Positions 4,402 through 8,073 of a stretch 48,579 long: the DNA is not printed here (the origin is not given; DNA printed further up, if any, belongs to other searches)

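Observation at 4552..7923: Stand-alone 1123-aa Type IIG/IIL-like RM enzyme, with the adjacent LRR gene bounded by two identical 33-nt palindromes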

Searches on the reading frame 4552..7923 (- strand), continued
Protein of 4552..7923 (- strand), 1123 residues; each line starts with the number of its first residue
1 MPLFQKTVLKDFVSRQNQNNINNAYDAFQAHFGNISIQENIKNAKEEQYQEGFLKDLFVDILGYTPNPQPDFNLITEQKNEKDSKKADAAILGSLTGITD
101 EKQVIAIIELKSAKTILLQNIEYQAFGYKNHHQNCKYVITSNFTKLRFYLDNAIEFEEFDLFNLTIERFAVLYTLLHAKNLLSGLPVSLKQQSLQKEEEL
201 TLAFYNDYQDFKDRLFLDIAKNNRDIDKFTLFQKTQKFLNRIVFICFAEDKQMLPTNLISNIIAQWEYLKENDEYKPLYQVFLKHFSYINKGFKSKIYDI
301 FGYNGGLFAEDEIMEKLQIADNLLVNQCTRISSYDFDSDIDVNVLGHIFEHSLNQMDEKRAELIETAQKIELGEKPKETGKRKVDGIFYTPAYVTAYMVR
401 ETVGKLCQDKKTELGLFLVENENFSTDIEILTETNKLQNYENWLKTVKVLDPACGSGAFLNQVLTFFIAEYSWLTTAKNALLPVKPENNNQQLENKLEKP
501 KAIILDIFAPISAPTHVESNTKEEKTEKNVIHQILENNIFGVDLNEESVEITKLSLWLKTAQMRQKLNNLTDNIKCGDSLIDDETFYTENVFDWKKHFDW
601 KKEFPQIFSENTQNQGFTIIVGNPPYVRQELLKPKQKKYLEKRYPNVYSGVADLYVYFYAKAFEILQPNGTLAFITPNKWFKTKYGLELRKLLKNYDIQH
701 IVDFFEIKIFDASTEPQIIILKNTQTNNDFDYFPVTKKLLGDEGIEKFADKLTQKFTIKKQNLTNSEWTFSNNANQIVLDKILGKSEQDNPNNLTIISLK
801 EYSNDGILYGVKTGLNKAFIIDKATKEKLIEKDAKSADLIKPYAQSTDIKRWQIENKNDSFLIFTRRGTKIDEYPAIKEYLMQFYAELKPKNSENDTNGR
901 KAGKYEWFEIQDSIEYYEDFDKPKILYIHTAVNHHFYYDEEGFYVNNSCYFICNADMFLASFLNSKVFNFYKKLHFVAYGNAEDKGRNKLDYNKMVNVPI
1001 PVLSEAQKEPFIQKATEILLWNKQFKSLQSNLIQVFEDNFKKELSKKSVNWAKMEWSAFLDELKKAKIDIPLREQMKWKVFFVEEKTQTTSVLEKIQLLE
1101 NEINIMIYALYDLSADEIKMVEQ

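Call 15: find_encoding_contigs(protein=P0002, flank=10000, max_places=4)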
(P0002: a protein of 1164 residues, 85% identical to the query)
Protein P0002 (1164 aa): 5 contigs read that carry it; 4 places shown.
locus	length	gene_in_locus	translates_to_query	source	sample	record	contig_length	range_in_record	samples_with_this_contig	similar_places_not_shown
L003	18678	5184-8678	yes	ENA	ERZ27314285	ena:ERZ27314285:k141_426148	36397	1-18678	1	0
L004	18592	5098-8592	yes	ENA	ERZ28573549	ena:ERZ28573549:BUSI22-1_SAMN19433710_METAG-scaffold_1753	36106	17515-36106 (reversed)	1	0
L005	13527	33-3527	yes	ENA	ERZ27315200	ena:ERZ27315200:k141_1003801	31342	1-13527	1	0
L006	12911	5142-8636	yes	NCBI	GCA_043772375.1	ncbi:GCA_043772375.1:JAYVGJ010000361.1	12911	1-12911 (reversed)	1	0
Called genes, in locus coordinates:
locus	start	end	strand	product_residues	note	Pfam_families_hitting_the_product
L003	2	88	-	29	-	?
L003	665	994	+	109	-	PF02617:ClpS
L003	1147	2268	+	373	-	PF13280:WYL, PF25583:WCX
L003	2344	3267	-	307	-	-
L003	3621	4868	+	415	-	PF00375:SDF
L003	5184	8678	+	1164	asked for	PF20473:MmeI_Mtase, PF07669:Eco57I, PF12950:TaqI_C (weak)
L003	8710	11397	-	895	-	PF13855:LRR_8 (faint), PF23598:LRR_14 (weak)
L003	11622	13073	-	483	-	PF00082:Peptidase_S8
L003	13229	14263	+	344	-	PF01734:Patatin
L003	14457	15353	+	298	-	-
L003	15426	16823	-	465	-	-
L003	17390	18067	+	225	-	-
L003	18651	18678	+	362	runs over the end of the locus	PF00487:FA_desaturase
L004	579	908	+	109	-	PF02617:ClpS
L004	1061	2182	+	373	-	PF13280:WYL, PF25583:WCX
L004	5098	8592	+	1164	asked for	PF20473:MmeI_Mtase, PF07669:Eco57I, PF12950:TaqI_C (weak)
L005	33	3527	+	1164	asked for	PF20473:MmeI_Mtase, PF07669:Eco57I, PF12950:TaqI_C (weak)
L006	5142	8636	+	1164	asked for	PF20473:MmeI_Mtase, PF07669:Eco57I, PF12950:TaqI_C (weak)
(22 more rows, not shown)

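Call 47: search_protein_families(library=pfam, proteins=[P0032, P0052, P0099, P0101], max_evalue=0.001)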
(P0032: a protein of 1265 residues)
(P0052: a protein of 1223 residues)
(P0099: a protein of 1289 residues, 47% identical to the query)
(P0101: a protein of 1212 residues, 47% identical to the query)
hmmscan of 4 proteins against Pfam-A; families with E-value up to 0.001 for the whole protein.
P0032 (1265 aa): 6 families
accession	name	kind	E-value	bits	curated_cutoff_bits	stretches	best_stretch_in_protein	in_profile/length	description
PF07669.17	Eco57I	-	3.1e-48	164.5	25.3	2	742-860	49-171/171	Eco57I restriction-modification methylase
PF02384.22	N6_Mtase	-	3.2e-18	66.5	20.4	2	764-937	122-296/311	N-6 DNA Methylase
PF20473.4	MmeI_Mtase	-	1.3e-15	57.8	27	1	420-548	9-127/259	MmeI, DNA-methyltransferase domain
PF12950.13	TaqI_C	-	2.2e-08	34.8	26.5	1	975-1105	1-98/118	TaqI-like C-terminal specificity domain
PF01797.21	Y1_Tnp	-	2.2e-08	34.7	23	1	590-648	25-84/121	Transposase IS200 like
PF01170.24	UPF0020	-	0.00018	21.7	22.3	0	427-503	25-94/197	RMKL-like, methyltransferase domain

P0052 (1223 aa): 8 families
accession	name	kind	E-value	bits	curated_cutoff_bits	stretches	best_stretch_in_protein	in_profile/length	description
PF07669.17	Eco57I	-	6.8e-44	150.4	25.3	2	670-830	24-171/171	Eco57I restriction-modification methylase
PF02384.22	N6_Mtase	-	3.4e-14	53.3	20.4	2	727-891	113-279/311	N-6 DNA Methylase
PF20473.4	MmeI_Mtase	-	6.6e-13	48.9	27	1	423-525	9-102/259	MmeI, DNA-methyltransferase domain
PF01797.21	Y1_Tnp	-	3.9e-10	40.3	23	1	596-702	20-121/121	Transposase IS200 like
PF20464.3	MmeI_N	-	4.1e-05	24.4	27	1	36-172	5-149/181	MmeI, N-terminal domain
PF12950.13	TaqI_C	-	0.00019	22.1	26.5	1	974-1094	29-118/118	TaqI-like C-terminal specificity domain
PF01170.24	UPF0020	-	0.00043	20.5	22.3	0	430-503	25-94/197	RMKL-like, methyltransferase domain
PF20465.4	MmeI_hel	-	0.00082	20.5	27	0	227-301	2-75/75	MmeI, helicase spacer domain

P0099 (1289 aa): 8 families
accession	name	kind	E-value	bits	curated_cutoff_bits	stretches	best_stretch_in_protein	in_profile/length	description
PF07669.17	Eco57I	-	6.7e-46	156.9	25.3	2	741-899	16-171/171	Eco57I restriction-modification methylase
PF02384.22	N6_Mtase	-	3.6e-16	59.8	20.4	2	802-938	122-251/311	N-6 DNA Methylase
PF12950.13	TaqI_C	-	7.5e-14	52.4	26.5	1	1019-1163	5-118/118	TaqI-like C-terminal specificity domain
PF20473.4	MmeI_Mtase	-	1.4e-13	51.1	27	1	464-596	7-132/259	MmeI, DNA-methyltransferase domain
PF01797.21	Y1_Tnp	-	5.8e-07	30.1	23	1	633-690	23-81/121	Transposase IS200 like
PF20464.3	MmeI_N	-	5.9e-07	30.4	27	1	36-194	5-132/181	MmeI, N-terminal domain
PF01170.24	UPF0020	-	0.00016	21.9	22.3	0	473-547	25-95/197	RMKL-like, methyltransferase domain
PF20465.4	MmeI_hel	-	0.00017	22.7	27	0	248-323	2-75/75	MmeI, helicase spacer domain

P0101 (1212 aa): 6 families
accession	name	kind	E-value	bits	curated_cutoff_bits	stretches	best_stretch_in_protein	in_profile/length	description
PF07669.17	Eco57I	-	1.3e-40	139.7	25.3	2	679-811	36-171/171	Eco57I restriction-modification methylase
PF20473.4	MmeI_Mtase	-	4.6e-14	52.6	27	1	422-554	9-134/259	MmeI, DNA-methyltransferase domain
PF12950.13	TaqI_C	-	2.2e-12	47.7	26.5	1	928-1082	1-118/118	TaqI-like C-terminal specificity domain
PF01797.21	Y1_Tnp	-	5.4e-12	46.3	23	1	585-685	19-121/121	Transposase IS200 like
PF02384.22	N6_Mtase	-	1.9e-08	34.5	20.4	1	435-531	49-118/311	N-6 DNA Methylase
PF20465.4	MmeI_hel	-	2e-05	25.7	27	1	227-302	2-75/75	MmeI, helicase spacer domain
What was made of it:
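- Tried and rejected: I considered a functional link between the REPs and the RM enzyme, because some RM homologs contain a Y1 transposase domain (call 47).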

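Call 70: search_solved_structures(query=A2, max_evalue=0.01, show_alignments=0)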
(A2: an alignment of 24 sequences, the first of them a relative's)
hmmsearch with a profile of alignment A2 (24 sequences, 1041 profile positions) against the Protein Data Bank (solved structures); distinct sequences matched with E-value up to 0.01: 12.
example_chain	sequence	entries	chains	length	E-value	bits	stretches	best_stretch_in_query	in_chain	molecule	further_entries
7lni_A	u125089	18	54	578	6.6e-52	180.1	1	436-936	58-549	Site-specific DNA-methyltransferase (adenine-specific)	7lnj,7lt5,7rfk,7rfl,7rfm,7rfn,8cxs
8cxz_A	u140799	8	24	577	7.3e-52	180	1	436-936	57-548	Site-specific DNA-methyltransferase (adenine-specific)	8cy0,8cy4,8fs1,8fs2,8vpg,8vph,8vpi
7qw5_A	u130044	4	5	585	3.1e-41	144.8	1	550-962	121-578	Modification methylase BseCI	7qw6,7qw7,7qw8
8zek_A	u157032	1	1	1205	1.1e-20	76.7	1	374-700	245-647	site-specific DNA-methyltransferase (adenine-specific)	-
9ewz_C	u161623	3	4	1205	1.2e-20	76.6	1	374-700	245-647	Adenine-specific methyltransferase BrxX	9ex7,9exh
8c45_A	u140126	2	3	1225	1.1e-19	73.5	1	374-674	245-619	site-specific DNA-methyltransferase (adenine-specific)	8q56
5hr4_C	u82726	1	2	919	1e-15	60.4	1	416-635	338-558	MmeI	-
1g38_A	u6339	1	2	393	4.9e-08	34.9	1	554-634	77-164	MODIFICATION METHYLASE TAQI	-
2ibs_A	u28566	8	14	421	5.6e-08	34.7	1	554-634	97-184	Modification methylase TaqI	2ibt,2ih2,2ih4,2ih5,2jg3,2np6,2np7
1aqi_A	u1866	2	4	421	5.6e-08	34.7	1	554-634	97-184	ADENINE-N6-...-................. TAQI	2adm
1aqj_A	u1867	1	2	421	5.6e-08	34.7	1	554-634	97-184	ADENINE-N6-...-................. TAQI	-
7lo5_A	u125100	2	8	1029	0.00014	23.5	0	556-641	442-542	Site-specific DNA-methyltransferase (adenine-specific)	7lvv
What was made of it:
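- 5734..6786 (-): Gamma-class N6-adenine methyltransferase domain (about residues 380-730). Motif X GxFYTP 386-391, motif I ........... 451-461 (nt 6541-6573), motif IV GNPPYVR 622-628 (nt 6040-6060). Disordered low-complexity insert at residues 484-527. Profile against PDB: CamA 6.6e-52, BseCI 3e-41, BrxX 1e-20, MmeI 1e-15 (call 70).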

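Call 76: predict_structure(alignment_id=A2)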
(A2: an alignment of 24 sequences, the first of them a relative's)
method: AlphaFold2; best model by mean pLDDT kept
length: 1123 residues; sequences in the alignment: 24
mean_pLDDT: 79.9   pTM: 0.65
mean pLDDT of the five models: 79.9, 76.8, 76.4, 75.7, 70.6
residues with pLDDT >= 90: 350; 70-90: 541; 50-70: 165; < 50: 67
segments of 3 or more residues with pLDDT < 50: 373-387, 484-527
pLDDT, mean of each block of 10 residues (from residue 1): 75 87 93 90 84 93 91 85 78 68 88 73 78 86 91 80 91 93 89 77 78 84 80 81 82 81 90 89 89 79 71 87 90 75 56 52 53 43 45 84 92 74 62 85 91 78 87 75 47 35 27 27 45 82 76 74 61 79 67 66 83 77 69 75 74 75 90 84 83 91 76 76 92 79 69 78 85 88 74 84 92 89 95 94 91 87 91 95 90 72 82 80 93 90 91 94 95 83 74 90 93 94 88 86 80 89 85 86 91 93 95 91 87
secondary structure, 60 per line:
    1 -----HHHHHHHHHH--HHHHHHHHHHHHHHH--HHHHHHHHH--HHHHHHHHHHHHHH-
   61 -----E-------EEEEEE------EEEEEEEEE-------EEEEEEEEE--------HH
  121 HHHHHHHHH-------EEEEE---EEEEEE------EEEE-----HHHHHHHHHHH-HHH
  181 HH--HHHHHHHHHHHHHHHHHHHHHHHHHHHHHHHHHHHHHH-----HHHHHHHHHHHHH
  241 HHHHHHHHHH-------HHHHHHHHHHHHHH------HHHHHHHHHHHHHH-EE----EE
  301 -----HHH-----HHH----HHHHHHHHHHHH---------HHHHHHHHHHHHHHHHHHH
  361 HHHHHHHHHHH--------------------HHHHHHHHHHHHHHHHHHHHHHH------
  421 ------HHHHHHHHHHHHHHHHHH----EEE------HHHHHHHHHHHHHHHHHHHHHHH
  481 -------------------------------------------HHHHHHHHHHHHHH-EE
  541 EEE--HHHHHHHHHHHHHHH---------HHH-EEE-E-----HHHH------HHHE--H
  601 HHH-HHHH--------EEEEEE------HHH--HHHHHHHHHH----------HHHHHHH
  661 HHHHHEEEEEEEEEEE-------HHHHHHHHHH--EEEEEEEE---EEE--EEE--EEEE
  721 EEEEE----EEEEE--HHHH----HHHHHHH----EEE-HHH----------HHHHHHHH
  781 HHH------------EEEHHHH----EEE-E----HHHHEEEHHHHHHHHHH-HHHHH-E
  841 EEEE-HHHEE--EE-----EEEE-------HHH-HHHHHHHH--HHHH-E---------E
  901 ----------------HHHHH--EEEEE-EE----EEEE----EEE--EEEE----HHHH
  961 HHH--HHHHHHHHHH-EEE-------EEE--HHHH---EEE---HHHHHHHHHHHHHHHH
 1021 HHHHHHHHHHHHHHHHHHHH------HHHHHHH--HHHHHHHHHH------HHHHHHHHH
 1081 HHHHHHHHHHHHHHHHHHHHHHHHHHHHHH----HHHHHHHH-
elements in order (helices of 4 or more, strands of 3 or more residues): H6-15 H18-32 H35-43 H46-59 E74-79 E86-94 E102-110 H119-129 E137-141 E145-150 E157-160 H166-176 H178-182 H185-222 H228-250 H258-271 H278-291 H321-332 H342-371 H392-414 H427-444 E449-451 H458-480 H524-537 E539-543 H546-560 E574-576 H584-587 H600-603 H605-608 E617-622 H634-643 H654-665 E666-676 H684-693 E696-703 E707-709 E712-714 E717-725 E730-734 H737-740 H745-751 E756-758 H773-783 E796-798 H799-802 E807-809 H816-819 E820-822 H823-832 H834-838 E840-844 E860-863 H875-882 H885-888 H917-921 E924-928 E936-939 E944-946 E949-952 H957-963 H966-975 E977-979 E987-989 H992-995 E999-1001 H1005-1040 H1047-1053 H1056-1065 H1072-1110 H1115-1122
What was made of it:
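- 4552..7923 (-): Type IIG restriction-modification gene (1123 aa, single polypeptide). AF2 model pLDDT 79.9 (call 76).
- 7429..7806 (-): N-terminal PD-(D/E)xK nuclease domain (about residues 40-165); D88, E109-L-K111 and Q124xxxY128 are encoded within 7540-7662. Model topology is helix 46-59, strand 74-79, strand 86-94 (D88), strand 102-110 (ExK), helix 119-129, strand 137-141 (call 76).
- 6814..7428 (-): Helical spacer (about residues 166-370). All-helical in the model (call 76).
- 4555..4911 (-): C-terminal long-helix region (residues 1005-1123). Helices 1005-1040, 1072-1110 and 1115-1122 in the model (call 76).
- Canonical PD-(D/E)xK strand order in the AF2 model (call 76).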
